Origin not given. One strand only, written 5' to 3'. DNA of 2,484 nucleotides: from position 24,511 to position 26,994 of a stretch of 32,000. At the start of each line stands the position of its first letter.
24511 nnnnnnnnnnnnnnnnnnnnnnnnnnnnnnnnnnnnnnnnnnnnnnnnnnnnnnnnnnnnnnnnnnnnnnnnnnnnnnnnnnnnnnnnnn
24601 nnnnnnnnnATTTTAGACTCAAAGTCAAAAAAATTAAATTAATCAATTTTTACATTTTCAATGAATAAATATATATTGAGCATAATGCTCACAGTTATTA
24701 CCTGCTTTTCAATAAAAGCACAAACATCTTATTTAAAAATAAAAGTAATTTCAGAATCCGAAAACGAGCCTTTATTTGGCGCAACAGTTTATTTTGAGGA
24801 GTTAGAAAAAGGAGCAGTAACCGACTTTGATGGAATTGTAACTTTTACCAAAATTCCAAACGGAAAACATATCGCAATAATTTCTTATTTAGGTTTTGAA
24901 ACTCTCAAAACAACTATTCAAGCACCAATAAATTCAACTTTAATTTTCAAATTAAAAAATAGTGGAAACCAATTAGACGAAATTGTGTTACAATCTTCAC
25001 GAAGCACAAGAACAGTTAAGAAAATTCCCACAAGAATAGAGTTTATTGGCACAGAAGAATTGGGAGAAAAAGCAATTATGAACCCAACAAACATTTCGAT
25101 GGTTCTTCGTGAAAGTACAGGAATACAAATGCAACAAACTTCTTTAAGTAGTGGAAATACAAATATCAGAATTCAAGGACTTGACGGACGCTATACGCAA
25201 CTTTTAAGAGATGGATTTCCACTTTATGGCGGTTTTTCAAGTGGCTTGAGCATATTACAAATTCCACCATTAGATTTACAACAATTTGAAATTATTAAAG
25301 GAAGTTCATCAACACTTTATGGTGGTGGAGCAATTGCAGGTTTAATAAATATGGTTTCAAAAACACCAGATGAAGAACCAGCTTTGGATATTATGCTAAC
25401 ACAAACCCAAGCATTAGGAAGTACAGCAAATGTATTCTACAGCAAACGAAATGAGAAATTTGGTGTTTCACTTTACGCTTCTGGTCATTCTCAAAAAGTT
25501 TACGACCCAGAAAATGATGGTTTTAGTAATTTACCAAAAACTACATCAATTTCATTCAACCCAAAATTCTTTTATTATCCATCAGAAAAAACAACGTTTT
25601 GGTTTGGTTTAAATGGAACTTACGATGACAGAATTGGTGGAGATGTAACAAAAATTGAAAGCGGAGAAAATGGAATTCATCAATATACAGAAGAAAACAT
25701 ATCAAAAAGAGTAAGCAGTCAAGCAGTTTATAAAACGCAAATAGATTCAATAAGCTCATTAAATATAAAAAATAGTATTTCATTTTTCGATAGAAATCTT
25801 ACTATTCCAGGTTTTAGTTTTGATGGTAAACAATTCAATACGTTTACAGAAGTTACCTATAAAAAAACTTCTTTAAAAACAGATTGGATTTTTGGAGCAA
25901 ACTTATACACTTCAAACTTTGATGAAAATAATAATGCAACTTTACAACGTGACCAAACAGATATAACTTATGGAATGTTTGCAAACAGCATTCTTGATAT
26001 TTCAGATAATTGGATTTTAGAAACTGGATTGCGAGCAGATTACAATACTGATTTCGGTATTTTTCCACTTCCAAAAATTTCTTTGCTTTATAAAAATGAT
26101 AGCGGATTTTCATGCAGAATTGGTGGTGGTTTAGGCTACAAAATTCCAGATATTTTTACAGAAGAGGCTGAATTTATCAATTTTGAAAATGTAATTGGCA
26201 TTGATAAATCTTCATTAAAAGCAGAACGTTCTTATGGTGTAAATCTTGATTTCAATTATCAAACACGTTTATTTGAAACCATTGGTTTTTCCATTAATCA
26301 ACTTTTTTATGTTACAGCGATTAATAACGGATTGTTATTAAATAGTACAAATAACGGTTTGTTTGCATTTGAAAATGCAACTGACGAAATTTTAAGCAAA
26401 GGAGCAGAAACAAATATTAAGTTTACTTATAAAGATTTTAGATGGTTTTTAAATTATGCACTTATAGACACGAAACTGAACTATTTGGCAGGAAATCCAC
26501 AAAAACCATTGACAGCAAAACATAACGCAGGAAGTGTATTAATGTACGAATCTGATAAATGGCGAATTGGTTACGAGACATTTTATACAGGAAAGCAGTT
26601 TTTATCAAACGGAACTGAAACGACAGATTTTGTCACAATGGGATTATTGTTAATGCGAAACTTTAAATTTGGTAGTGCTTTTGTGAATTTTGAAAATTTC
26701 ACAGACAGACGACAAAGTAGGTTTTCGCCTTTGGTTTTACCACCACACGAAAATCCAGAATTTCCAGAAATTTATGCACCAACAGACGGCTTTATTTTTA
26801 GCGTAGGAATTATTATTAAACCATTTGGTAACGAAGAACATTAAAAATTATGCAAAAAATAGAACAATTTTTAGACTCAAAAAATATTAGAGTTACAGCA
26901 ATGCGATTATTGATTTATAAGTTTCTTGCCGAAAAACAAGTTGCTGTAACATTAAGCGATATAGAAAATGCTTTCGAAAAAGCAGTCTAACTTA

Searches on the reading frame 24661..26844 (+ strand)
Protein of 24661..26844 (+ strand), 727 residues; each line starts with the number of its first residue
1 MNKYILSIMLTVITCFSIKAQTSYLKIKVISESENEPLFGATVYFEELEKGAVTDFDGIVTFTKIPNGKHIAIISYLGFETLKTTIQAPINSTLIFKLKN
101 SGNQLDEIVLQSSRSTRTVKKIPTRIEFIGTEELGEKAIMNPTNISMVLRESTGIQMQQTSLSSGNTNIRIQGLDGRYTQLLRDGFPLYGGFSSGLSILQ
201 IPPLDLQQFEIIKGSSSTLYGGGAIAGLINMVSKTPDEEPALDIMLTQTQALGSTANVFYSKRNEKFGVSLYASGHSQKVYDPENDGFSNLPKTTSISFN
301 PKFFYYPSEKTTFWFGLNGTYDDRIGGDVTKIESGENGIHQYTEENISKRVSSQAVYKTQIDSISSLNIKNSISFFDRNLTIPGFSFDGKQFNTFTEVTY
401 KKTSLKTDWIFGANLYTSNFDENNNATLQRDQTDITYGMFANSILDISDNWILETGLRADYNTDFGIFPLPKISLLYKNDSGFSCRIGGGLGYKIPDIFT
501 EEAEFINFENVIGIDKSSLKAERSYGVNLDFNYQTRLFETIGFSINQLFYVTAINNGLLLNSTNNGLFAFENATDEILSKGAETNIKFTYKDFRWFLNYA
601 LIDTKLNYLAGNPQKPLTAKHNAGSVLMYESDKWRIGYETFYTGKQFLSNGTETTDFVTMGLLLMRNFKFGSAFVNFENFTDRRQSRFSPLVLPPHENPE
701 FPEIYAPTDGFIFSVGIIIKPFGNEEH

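Call 9: search_protein_families(library=pfam, proteins=[window:24661-26844:+], max_evalue=0.01)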
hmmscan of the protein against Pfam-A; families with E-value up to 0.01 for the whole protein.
window:24661-26844:+ (727 aa): 4 families
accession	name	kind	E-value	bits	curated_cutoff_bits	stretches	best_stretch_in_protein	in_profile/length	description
PF07715.20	Plug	-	4e-18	66.3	23.9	1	119-227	2-106/107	TonB-dependent Receptor Plug Domain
PF13715.12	CarbopepD_reg_2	-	2.9e-16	59.7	32.2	1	28-109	4-87/88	CarboxypepD_reg-like domain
PF00593.30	TonB_dep_Rec_b-barrel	-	1.2e-14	55.5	27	1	300-678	52-434/436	TonB dependent receptor-like, beta-barrel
PF13620.12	CarboxypepD_reg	-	2.2e-06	28.4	32.3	1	28-93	5-76/82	Carboxypeptidase regulatory-like domain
